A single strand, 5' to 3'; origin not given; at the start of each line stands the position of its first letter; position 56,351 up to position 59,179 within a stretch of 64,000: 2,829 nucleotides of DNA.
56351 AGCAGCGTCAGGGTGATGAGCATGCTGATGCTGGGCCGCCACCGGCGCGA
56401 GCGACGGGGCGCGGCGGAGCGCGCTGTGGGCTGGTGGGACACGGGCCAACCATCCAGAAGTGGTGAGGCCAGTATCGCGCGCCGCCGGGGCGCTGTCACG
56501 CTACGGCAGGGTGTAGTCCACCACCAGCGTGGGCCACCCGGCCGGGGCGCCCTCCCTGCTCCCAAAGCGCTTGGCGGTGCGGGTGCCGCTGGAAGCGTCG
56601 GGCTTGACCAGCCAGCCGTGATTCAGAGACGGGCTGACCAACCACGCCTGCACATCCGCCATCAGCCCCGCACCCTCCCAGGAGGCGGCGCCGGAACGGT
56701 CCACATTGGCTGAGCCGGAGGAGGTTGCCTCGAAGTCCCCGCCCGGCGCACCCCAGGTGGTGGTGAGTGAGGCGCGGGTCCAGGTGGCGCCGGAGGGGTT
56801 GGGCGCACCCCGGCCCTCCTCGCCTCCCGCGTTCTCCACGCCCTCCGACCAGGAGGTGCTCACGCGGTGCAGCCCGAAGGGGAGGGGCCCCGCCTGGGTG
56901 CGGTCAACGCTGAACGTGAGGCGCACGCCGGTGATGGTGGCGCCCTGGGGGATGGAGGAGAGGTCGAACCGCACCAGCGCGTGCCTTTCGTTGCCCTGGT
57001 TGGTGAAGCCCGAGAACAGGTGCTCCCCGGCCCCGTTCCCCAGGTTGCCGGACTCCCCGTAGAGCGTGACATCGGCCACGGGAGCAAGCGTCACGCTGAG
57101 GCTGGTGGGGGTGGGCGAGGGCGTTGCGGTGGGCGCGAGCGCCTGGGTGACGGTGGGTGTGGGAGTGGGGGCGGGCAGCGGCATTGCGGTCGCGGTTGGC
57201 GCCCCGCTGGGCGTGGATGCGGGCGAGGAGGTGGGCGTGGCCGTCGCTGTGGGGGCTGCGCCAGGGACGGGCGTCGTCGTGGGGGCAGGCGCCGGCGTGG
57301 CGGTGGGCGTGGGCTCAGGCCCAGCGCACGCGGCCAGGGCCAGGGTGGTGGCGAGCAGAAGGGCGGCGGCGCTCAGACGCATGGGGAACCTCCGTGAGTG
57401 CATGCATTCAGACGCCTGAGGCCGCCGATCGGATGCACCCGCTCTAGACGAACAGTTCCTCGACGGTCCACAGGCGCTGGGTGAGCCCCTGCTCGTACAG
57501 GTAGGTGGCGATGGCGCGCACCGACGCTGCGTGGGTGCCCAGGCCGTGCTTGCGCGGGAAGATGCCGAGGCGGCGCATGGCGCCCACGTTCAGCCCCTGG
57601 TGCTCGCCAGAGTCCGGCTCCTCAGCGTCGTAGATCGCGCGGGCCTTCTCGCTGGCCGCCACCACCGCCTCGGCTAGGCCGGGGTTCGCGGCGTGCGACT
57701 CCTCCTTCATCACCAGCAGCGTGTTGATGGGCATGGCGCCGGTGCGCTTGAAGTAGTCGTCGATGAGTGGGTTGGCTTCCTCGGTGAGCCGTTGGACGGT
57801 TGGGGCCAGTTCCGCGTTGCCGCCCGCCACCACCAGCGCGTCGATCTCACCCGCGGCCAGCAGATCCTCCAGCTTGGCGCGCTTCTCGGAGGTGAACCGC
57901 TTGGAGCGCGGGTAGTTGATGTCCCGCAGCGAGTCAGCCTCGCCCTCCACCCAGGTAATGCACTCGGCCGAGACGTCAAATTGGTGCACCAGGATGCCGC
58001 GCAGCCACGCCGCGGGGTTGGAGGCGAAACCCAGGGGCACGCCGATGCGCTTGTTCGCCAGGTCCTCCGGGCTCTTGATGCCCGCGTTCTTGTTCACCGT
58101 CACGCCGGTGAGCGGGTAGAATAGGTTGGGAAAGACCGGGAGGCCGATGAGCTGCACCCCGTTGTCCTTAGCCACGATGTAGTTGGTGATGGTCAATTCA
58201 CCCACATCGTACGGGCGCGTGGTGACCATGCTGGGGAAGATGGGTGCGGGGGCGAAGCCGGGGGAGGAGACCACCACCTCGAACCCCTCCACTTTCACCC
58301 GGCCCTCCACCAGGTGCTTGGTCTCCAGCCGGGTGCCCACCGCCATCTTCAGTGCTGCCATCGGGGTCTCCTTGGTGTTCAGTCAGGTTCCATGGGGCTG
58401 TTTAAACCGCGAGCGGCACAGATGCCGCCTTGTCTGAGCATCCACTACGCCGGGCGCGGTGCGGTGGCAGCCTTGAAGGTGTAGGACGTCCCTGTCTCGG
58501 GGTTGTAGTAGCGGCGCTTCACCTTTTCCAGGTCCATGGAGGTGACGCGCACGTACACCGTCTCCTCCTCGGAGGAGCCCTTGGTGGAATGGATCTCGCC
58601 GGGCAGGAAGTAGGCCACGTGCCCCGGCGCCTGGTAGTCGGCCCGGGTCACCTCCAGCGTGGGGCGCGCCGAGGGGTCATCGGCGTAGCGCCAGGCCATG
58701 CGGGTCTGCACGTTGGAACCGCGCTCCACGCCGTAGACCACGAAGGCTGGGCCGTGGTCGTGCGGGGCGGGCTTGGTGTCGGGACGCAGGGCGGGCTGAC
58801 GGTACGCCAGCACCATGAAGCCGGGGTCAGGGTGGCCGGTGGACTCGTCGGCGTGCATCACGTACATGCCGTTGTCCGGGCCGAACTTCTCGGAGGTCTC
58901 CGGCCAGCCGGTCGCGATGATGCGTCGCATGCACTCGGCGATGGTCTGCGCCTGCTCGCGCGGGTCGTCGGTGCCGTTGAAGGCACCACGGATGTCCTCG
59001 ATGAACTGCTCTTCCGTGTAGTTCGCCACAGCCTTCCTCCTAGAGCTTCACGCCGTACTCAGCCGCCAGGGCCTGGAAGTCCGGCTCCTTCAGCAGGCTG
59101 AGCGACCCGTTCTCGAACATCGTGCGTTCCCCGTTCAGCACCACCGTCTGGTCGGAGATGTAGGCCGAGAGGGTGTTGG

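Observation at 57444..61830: Uncharacterised five-gene oxygenase/decarboxylase island with no regulator, transporter or known pathway match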

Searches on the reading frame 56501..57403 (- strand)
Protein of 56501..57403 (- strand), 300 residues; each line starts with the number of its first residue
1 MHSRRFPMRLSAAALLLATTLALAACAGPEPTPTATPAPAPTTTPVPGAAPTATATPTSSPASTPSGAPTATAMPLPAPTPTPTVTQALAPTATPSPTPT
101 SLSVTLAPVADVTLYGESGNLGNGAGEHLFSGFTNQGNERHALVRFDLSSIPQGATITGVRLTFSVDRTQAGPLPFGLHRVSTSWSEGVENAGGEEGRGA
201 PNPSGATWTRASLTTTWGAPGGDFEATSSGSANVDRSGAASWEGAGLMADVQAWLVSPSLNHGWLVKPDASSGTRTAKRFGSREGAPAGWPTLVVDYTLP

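Call 3: search_protein_families(library=pfam, proteins=[window:56501-57403:-], max_evalue=0.01)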
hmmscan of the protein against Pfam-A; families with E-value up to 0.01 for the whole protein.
window:56501-57403:- (300 aa): 1 family
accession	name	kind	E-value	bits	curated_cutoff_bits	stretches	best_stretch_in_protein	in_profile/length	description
PF24517.2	CBM96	-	0.0002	21.7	26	1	104-187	3-87/164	Carbohydrate-binding module family 96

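Call 4: search_protein_families(library=ncbifam, proteins=[window:56501-57403:-], max_evalue=0.01)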
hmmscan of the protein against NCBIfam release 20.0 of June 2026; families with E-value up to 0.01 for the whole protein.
window:56501-57403:- (300 aa): 1 family
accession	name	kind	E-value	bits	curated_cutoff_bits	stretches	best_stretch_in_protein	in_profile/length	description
NF033679.1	DNRLRE_dom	domain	5.9e-18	65.5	34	1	118-295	9-163/164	DNRLRE domain-containing protein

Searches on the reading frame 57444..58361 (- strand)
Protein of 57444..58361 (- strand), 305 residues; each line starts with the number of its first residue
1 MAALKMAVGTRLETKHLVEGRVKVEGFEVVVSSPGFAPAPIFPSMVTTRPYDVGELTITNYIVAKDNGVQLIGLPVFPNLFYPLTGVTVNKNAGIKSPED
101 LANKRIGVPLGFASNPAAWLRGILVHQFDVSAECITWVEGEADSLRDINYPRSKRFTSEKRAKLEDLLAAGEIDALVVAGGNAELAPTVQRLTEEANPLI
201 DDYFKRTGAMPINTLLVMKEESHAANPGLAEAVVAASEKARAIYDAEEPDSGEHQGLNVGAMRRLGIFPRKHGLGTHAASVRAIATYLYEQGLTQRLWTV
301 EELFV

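Call 3: search_protein_families(library=pfam, proteins=[window:57444-58361:-], max_evalue=0.01)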
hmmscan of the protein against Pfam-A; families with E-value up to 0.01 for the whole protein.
window:57444-58361:- (305 aa): 1 family
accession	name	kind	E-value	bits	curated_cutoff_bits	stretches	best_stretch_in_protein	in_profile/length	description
PF09084.16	NMT1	-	1.3e-06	28.9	20.5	1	82-138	72-125/216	NMT1/THI5 like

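Call 4: search_protein_families(library=ncbifam, proteins=[window:57444-58361:-], max_evalue=0.01)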
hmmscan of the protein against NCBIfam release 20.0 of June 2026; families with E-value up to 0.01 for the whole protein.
window:57444-58361:- (305 aa): 2 families
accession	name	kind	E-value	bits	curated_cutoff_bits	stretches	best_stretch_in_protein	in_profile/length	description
TIGR01728.1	SsuA_fam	subfamily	5.6e-06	25.8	163.5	1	84-246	84-218/290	aliphatic sulfonate ABC transporter substrate-binding protein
TIGR01729.1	taurine_ABC_bnd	equivalog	0.00099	18.6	304.25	0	53-110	51-107/300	taurine ABC transporter substrate-binding protein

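Call 5: search_solved_structures(query=window:57444-58361:-, max_evalue=1)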
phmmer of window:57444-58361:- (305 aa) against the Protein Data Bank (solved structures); distinct sequences matched with E-value up to 1: 3.
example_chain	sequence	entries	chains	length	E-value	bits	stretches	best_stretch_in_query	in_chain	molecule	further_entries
9jp7_A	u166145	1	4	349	1.3e-21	80.1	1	4-304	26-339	4,5-dihydroxyphthalate decarboxylase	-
4zv1_A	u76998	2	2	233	0.033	16.4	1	88-196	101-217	AncQR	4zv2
3vv5_A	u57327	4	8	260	0.37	13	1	76-193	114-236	Amino acid ABC transporter, binding protein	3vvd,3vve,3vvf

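Call 78: search_dna_similar(query=window:57444-58361:-, collection=plasmids, mode=protein, max_rows=15, max_evalue=0.001)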
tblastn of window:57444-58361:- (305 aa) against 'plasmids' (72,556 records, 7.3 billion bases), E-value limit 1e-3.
Records with a match: 120; places in all: 171; records where one place covers at least 80% of the query: 101.
Best place of each record, by identity: <60% 120.
By first word of the organism name: Rhizobium 25; Roseomonas 15; Phaeobacter 10; Paraburkholderia 7; Sphingobium 7; Caballeronia 5; Burkholderia 5; Sinorhizobium 3; Acidovorax 3; Paracoccus 2; and 33 more.
By predicted mobility (MOB-suite, as given by PLSDB): non-mobilizable 74; conjugative 36; mobilizable 10.
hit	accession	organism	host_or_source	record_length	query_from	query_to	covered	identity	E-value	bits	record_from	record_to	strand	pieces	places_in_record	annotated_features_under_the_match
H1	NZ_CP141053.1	Paracoccus denitrificans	-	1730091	4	305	99%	30.5%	1e-25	114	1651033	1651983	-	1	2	none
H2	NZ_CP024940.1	Paraburkholderia hospita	soil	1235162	4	304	99%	30.5%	7e-24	108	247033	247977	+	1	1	record has no annotation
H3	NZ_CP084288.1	Caballeronia zhejiangensis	Anasa tristis,Cell culture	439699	4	304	99%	30.0%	5e-23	106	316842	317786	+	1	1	ABC transporter substrate-binding protein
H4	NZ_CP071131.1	Caballeronia sp. M1242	Homo sapiens,ETA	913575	4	304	99%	30.0%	5e-24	109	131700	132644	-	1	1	ABC transporter substrate-binding protein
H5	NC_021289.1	Caballeronia insecticola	-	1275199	4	304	99%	30.0%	6e-23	105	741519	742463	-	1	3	none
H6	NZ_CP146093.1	Ralstonia sp. RRA.1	pure culture,Cupriavidus necator ...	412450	4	304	99%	29.6%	2e-23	107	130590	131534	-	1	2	ABC transporter substrate-binding protein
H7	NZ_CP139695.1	Limimaricola variabilis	Bacterial Culture,hydrothermal vent ...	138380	4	304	99%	29.5%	6e-23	106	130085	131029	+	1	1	ABC transporter substrate-binding protein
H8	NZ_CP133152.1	Sinorhizobium chiapasense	Acaciella angustissima,cell culture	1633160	4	304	99%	29.4%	3e-21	101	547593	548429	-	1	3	none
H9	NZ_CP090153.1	Roseivivax marinus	Bathymodiolus marisindicus,single cell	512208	4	304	99%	29.2%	5e-22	103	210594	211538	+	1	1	ABC transporter substrate-binding protein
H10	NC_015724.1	Cupriavidus necator N-1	soil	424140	4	304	99%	28.9%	1e-23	107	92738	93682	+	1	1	ABC transporter substrate-binding protein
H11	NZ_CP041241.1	Sinorhizobium mexicanum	Acaciella angustissima,cell culture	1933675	4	304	99%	28.9%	7e-22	103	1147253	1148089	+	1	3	none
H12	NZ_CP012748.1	Paraburkholderia caribensis MBA4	soil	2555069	4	304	99%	28.5%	3e-23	107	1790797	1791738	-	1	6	none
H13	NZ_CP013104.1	Paraburkholderia caribensis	-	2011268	4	304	99%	28.5%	2e-23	107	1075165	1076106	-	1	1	none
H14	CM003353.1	Sphingomonas sp. MEA3-1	single cell,soil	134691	14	304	95%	29.4%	7e-24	108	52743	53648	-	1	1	record has no annotation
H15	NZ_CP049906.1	Diaphorobacter sp. HDW4B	single bacterial strain,Hydrophilus ...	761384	4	305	99%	28.2%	1e-25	113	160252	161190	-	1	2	ABC transporter substrate-binding protein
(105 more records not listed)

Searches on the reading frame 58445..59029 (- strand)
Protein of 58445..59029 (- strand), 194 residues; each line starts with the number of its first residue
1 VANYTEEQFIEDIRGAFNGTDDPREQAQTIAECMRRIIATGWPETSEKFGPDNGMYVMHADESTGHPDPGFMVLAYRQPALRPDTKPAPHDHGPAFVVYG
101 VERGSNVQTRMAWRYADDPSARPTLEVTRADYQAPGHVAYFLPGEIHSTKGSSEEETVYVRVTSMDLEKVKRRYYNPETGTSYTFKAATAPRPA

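Call 3: search_protein_families(library=pfam, proteins=[window:58445-59029:-], max_evalue=0.01)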
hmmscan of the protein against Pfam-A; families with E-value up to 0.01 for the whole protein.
window:58445-59029:- (194 aa): 0 families

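Call 4: search_protein_families(library=ncbifam, proteins=[window:58445-59029:-], max_evalue=0.01)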
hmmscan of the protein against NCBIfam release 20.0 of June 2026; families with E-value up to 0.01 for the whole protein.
window:58445-59029:- (194 aa): 0 families

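Call 6: search_solved_structures(query=window:58445-59029:-, max_evalue=1)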
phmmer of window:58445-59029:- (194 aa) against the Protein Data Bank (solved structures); distinct sequences matched with E-value up to 1: 1.
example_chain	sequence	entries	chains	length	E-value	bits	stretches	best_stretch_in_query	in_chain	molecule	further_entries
8vni_A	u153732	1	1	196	0.00037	23.3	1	11-185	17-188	Mercaptosuccinate dioxygenase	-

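Call 13: search_protein_families(library=pfam, proteins=[window:58445-59029:-], max_evalue=10)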
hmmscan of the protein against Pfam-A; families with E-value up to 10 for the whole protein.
window:58445-59029:- (194 aa): 1 family
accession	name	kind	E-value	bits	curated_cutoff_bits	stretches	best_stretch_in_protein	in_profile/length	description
PF01076.25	Mob_Pre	-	0.22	11.8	25.5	1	31-72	97-139/196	Plasmid recombination enzyme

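Call 30: search_solved_structures(query=window:58445-59029:-, max_evalue=10, show_alignments=3)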
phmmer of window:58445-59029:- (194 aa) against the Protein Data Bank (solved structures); distinct sequences matched with E-value up to 10: 1.
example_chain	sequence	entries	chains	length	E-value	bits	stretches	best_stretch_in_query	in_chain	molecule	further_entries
8vni_A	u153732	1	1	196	0.00037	23.3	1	11-185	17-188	Mercaptosuccinate dioxygenase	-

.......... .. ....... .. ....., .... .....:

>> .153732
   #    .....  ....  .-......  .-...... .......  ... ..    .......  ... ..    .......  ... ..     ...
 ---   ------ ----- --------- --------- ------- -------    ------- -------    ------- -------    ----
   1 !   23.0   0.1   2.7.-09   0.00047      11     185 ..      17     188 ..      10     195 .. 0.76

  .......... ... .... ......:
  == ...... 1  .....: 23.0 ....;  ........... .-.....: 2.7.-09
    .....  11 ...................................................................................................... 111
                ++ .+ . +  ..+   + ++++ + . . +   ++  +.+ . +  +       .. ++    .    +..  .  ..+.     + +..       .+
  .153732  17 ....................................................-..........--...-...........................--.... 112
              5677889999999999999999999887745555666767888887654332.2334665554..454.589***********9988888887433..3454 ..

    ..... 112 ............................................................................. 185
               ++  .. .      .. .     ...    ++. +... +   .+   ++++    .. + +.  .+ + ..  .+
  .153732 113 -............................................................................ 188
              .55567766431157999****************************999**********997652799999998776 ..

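Call 52: find_homologous_proteins(query=window:58445-59029:-)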
Query window:58445-59029:- (194 aa): 39 proteins with E <= 0.001 among 95 candidates.
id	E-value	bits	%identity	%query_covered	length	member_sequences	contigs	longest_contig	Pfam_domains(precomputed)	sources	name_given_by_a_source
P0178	6.6e-125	432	97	99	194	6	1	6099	-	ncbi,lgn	ncbi:MAG: hypothetical protein VW450_08735 [Chloroflexota bacterium]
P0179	1.5e-68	248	61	99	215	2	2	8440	-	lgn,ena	-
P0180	2.4e-67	244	57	97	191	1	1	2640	-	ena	-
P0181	3.2e-67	244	58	97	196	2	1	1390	-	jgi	jgi:hypothetical protein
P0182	4.9e-67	243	60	97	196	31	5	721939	-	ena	-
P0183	5.8e-66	240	58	99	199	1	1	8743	-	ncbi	-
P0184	1.0e-65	239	59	99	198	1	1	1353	-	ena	-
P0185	1.3e-65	239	59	99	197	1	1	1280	-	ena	-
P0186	1.5e-65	238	57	97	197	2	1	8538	-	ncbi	ncbi:MAG: hypothetical protein V3S98_01275 [Dehalococcoidia bacterium]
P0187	2.4e-65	238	57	97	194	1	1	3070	-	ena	-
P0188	2.8e-65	238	56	96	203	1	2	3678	-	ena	-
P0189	3.9e-65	237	58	94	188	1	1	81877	-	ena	-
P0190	7.2e-65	236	58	97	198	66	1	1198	-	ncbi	-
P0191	1.2e-64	236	60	99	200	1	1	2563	-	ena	-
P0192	1.4e-64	235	57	97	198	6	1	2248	-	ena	-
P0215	1.1e-32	131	41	95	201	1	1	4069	-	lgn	-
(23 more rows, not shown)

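Call 72: search_solved_structures(query=A2, max_evalue=10, show_alignments=4)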
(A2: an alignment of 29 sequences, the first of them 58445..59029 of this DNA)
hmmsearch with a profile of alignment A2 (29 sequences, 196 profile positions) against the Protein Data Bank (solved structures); distinct sequences matched with E-value up to 10: 9.
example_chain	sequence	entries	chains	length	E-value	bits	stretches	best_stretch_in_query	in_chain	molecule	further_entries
8vni_A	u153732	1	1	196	0.029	17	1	14-187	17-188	Mercaptosuccinate dioxygenase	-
4arh_A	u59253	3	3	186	0.057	16.1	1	32-84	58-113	METAL-BINDING PROTEIN YODA | Metal-binding protein ZinT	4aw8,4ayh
6lm2_A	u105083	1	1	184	0.46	13.1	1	19-84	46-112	Metal-binding protein ZinT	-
1oee_A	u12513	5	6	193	0.5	13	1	19-84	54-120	HYPOTHETICAL PROTEIN YODA | METAL-BINDING PROTEIN ZINT | Metal-binding lipocalin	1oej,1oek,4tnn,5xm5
5aq6_A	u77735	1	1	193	0.55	12.9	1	19-84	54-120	METAL-BINDING PROTEIN ZINT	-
1txl_A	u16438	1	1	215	0.61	12.7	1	19-84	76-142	Metal-binding protein yodA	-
1s7d_A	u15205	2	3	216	0.61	12.7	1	19-84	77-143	Metal-binding Protein yodA | Metal-binding protein ZinT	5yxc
3vf1_A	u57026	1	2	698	0.65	12.6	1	10-50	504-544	11R-lipoxygenase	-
9i1r_C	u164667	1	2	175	1.9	11.1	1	131-164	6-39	Phycocyanin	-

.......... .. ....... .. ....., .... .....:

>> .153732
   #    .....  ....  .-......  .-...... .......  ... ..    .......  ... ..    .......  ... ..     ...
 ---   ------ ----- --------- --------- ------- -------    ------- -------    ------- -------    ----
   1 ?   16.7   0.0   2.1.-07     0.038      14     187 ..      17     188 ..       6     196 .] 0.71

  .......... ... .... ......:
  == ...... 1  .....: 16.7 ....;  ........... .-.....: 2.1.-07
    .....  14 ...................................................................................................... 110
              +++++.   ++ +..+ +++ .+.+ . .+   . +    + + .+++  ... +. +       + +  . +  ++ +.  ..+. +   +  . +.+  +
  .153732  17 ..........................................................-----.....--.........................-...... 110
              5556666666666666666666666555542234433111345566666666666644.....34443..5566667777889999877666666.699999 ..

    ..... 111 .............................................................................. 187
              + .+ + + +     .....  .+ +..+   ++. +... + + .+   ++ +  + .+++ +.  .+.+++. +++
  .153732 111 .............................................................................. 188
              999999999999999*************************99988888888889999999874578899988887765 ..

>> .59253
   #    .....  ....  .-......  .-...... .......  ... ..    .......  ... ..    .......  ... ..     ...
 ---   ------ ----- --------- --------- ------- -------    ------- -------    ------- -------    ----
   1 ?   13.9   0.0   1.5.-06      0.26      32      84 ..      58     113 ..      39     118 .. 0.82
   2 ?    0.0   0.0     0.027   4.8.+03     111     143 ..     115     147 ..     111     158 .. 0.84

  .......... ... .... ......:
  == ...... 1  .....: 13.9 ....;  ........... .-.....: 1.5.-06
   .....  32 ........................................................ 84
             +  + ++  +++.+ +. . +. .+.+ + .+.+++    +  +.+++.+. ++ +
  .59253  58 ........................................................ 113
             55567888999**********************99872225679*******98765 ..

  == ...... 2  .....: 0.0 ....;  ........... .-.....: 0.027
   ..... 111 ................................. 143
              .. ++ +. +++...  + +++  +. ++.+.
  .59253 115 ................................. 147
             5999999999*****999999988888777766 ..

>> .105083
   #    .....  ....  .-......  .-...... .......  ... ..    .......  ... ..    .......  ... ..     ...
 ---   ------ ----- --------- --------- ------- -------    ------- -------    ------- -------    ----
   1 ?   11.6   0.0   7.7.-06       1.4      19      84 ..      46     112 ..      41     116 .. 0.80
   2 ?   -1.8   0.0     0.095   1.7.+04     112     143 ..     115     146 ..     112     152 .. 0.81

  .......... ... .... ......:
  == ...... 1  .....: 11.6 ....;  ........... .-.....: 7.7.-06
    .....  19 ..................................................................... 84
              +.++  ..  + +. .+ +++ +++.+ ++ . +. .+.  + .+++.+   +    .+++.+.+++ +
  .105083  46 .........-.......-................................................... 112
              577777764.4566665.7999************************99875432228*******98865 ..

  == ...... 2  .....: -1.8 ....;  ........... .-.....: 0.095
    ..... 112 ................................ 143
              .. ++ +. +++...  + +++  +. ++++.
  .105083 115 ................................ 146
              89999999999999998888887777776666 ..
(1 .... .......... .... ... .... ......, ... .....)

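Call 80: predict_structure(alignment_id=A2)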
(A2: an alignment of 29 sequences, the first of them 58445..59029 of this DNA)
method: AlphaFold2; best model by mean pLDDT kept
length: 194 residues; sequences in the alignment: 29
mean_pLDDT: 94.0   pTM: 0.89
mean pLDDT of the five models: 94.0, 93.7, 93.4, 93.3, 92.8
residues with pLDDT >= 90: 174; 70-90: 10; 50-70: 5; < 50: 5
segments of 3 or more residues with pLDDT < 50: 189-192
pLDDT, mean of each block of 10 residues (from residue 1): 90 98 98 98 97 97 97 98 92 98 97 96 95 98 97 96 96 91 75 47
secondary structure, 60 per line:
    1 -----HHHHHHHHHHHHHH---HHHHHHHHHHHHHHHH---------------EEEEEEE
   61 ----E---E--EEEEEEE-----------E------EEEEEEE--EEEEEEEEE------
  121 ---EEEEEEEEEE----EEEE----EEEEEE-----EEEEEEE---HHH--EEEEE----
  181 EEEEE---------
elements in order: H6-19 H23-38 E54-60 E72-78 E97-103 E106-114 E124-133 E138-141 E146-151 E157-163 E172-176 E181-185

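Call 82: fold_search(model_id=the predicted structure, library=pdb)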
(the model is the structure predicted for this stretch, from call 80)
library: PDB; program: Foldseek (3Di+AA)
matches with E <= 10: 1772; with E <= 0.001: 392
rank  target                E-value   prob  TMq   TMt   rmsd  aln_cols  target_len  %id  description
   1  8vni                  4.9e-12  1.00  0.72  0.72   4.1       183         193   18  A ligand-free crystal structure of mercaptosuccinate dioxygenase (released 2026-01-14)
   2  4tlf_A                1.5e-10  1.00  0.71  0.71   4.8       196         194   16  Crystal structure of Thiol dioxygenase from Pseudomonas aeruginosa (released 2015-06-17)
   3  4tlf_C                2.1e-10  1.00  0.68  0.68   6.0       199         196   18  Crystal structure of Thiol dioxygenase from Pseudomonas aeruginosa (released 2015-06-17)
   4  4wvz_C                4.6e-10  1.00  0.69  0.67   5.8       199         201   18  Crystal structure of artificial crosslinked thiol dioxygenase G95C variant from Pseudomonas aeruginosa (released 2016-02-24)
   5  4wvz_A                5.2e-10  1.00  0.68  0.68   6.1       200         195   18  Crystal structure of artificial crosslinked thiol dioxygenase G95C variant from Pseudomonas aeruginosa (released 2016-02-24)
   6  4tlf_D                5.5e-10  1.00  0.69  0.68   5.9       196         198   18  Crystal structure of Thiol dioxygenase from Pseudomonas aeruginosa (released 2015-06-17)
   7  4qma                  6.9e-10  1.00  0.70  0.71   4.9       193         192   19  Crystal Structure of a Putative Cysteine Dioxygnase From Ralstonia eutropha: An Alternative Modeling of 2GM6 from JCSG T (released 2014-11-26)
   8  4wvz_D                1.4e-09  1.00  0.69  0.67   5.9       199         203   18  Crystal structure of artificial crosslinked thiol dioxygenase G95C variant from Pseudomonas aeruginosa (released 2016-02-24)
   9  6xb9_A                1.8e-09  1.00  0.70  0.70   4.7       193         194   18  Crystal structure of Azotobacter vinelandii 3-mercaptopropionic acid dioxygenase in complex with 3-hydroxypropionic ac (released 2021-03-03)
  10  6xb9_B                1.9e-09  1.00  0.69  0.70   4.8       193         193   18  Crystal structure of Azotobacter vinelandii 3-mercaptopropionic acid dioxygenase in complex with 3-hydroxypropionic ac (released 2021-03-03)
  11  6xb9_I                2.0e-09  1.00  0.70  0.72   4.7       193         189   18  Crystal structure of Azotobacter vinelandii 3-mercaptopropionic acid dioxygenase in complex with 3-hydroxypropionic ac (released 2021-03-03)
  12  6xb9_C                2.0e-09  1.00  0.69  0.69   4.8       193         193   18  Crystal structure of Azotobacter vinelandii 3-mercaptopropionic acid dioxygenase in complex with 3-hydroxypropionic ac (released 2021-03-03)
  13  4tlf_B                2.1e-09  1.00  0.71  0.71   4.0       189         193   18  Crystal structure of Thiol dioxygenase from Pseudomonas aeruginosa (released 2015-06-17)
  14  3uss_A                3.4e-09  1.00  0.68  0.67   4.3       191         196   18  Crystal structure of Cysteine dioxygenase from Pseudomonas aeruginosa (released 2012-01-18)
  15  6xb9_L                4.5e-09  1.00  0.69  0.71   5.0       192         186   19  Crystal structure of Azotobacter vinelandii 3-mercaptopropionic acid dioxygenase in complex with 3-hydroxypropionic ac (released 2021-03-03)
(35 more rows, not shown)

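Call 83: find_encoding_contigs(protein=P0215, flank=10000, max_places=2)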
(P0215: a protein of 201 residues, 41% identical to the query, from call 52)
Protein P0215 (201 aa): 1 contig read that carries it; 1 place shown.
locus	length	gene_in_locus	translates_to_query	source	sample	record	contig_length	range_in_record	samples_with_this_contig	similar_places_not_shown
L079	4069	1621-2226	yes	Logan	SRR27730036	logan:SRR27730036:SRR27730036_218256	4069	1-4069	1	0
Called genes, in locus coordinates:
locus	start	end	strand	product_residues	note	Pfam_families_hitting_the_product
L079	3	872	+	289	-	?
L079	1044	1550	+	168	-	PF00903:Glyoxalase, PF22677:Ble-like_N (weak)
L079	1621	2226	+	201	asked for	-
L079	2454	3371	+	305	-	PF13379:NMT1_2 (faint), PF09084:NMT1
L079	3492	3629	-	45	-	-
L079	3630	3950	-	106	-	PF00581:Rhodanese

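Call 84: find_encoding_contigs(protein=P0182, flank=10000, max_places=1)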
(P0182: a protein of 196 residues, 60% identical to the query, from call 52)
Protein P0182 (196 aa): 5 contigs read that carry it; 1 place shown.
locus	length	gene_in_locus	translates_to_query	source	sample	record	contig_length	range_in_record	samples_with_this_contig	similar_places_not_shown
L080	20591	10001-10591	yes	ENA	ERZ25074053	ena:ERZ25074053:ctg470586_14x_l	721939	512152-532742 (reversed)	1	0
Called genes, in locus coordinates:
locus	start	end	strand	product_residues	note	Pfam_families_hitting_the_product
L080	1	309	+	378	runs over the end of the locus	PF00005:ABC_tran, PF13304:AAA_21 (faint), PF08402:TOBE_2 (weak)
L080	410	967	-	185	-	PF01625:PMSR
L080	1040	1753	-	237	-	PF12146:Hydrolase_4 (faint), PF01738:DLH (weak), PF00561:Abhydrolase_1 (faint)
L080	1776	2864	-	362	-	PF04909:Amidohydro_2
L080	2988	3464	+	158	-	PF03061:4HBT (weak)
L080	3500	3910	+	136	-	-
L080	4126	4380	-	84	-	PF01381:HTH_3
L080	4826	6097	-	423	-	PF13784:Fic_N, PF02661:Fic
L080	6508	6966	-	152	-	-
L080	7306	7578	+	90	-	-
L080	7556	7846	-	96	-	-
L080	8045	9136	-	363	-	PF02041:Auxin_BP (faint), PF07883:Cupin_2, PF12973:Cupin_7 (faint), PF07883:Cupin_2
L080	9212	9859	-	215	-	PF22277:EncFtn-like (weak)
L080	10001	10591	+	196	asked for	-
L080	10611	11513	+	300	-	PF04909:Amidohydro_2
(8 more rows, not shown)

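Call 108: search_protein_families(library=pfam, proteins=[L079:2454-3371:+], max_evalue=0.001)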
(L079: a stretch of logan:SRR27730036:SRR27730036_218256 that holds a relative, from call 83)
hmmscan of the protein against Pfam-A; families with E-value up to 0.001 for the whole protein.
L079:2454-3371:+ (305 aa): 3 families
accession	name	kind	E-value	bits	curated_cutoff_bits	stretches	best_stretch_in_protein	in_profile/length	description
PF09084.16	NMT1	-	1.2e-13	51.9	20.5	1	20-231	6-212/216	NMT1/THI5 like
PF13379.11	NMT1_2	-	1.2e-09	38.9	24.7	1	8-234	9-243/252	NMT1-like family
PF12974.12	Phosphonate-bd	-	0.00084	19.2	27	0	75-137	85-140/242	ABC transporter, phosphonate, periplasmic substrate-binding protein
